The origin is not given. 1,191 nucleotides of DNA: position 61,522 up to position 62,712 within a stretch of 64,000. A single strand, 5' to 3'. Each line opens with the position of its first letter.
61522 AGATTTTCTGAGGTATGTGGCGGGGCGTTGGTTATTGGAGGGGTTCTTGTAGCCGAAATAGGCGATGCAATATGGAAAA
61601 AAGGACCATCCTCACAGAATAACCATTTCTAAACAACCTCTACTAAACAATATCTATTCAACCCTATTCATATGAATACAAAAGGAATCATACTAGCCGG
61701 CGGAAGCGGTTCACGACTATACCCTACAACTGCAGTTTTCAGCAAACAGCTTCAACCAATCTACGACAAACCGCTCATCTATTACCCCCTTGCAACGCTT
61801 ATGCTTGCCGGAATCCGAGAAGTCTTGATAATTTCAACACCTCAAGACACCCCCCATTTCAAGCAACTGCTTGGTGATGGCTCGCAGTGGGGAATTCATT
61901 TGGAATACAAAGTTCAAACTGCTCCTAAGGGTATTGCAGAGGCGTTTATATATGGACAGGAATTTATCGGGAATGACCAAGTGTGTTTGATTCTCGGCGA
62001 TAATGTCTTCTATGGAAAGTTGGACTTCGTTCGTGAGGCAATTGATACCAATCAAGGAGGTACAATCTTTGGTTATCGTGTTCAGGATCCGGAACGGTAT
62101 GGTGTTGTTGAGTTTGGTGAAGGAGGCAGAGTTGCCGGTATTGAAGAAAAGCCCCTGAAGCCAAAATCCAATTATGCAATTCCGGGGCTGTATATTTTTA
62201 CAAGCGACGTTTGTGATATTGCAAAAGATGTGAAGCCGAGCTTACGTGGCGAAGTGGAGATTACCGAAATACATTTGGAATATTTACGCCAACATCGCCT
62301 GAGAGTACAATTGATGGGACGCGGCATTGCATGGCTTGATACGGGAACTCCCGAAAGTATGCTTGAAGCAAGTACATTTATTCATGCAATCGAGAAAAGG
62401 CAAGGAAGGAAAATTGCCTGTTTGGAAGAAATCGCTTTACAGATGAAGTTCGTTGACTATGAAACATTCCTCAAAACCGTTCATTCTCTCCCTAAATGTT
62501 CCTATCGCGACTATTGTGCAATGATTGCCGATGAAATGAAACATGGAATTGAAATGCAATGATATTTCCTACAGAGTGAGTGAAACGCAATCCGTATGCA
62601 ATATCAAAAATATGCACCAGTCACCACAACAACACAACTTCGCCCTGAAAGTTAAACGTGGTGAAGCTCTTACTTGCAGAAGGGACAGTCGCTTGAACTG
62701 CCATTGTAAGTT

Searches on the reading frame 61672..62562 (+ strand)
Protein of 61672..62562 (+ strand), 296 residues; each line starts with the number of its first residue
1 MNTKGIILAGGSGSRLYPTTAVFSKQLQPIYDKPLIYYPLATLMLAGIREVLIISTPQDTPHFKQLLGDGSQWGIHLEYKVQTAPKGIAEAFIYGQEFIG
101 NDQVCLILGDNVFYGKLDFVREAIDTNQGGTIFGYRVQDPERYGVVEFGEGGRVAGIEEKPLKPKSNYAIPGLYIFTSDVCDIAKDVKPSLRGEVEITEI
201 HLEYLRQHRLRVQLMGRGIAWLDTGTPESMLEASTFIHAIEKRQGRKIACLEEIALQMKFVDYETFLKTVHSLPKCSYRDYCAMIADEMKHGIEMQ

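Call 77: find_encoding_contigs(protein=window:61672-62562:+, flank=10000, max_places=1)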
Protein window:61672-62562:+ (296 aa): 6 contigs read that carry it; 1 place shown.
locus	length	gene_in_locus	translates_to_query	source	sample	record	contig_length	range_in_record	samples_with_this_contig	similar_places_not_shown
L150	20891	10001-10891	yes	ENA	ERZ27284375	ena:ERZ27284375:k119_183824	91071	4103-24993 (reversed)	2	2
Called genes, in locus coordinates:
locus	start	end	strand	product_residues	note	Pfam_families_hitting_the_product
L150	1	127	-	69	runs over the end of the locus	-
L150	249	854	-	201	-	PF01327:Pep_deformylase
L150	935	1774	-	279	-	PF12679:ABC2_membrane_2, PF12730:ABC2_membrane_4 (weak), PF10920:DUF2705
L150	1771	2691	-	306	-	PF00005:ABC_tran, PF13304:AAA_21 (weak)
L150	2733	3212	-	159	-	PF01467:CTP_transf_like, PF08218:Citrate_ly_lig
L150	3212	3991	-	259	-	PF00378:ECH_1, PF16113:ECH_2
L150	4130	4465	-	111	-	PF09685:MamF_MmsF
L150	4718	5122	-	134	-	PF12773:DZR, PF13240:Zn_Ribbon_1 (faint), PF13248:Zn_ribbon_3 (faint), PF05154:TM2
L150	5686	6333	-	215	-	-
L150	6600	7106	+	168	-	PF07291:MauE, PF07681:DoxX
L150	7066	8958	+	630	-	PF02574:S-methyl_trans, PF02219:MTHFR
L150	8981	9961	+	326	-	PF00892:EamA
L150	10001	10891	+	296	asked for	PF00483:NTP_transferase, PF12804:NTP_transf_3 (weak)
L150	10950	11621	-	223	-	-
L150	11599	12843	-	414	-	-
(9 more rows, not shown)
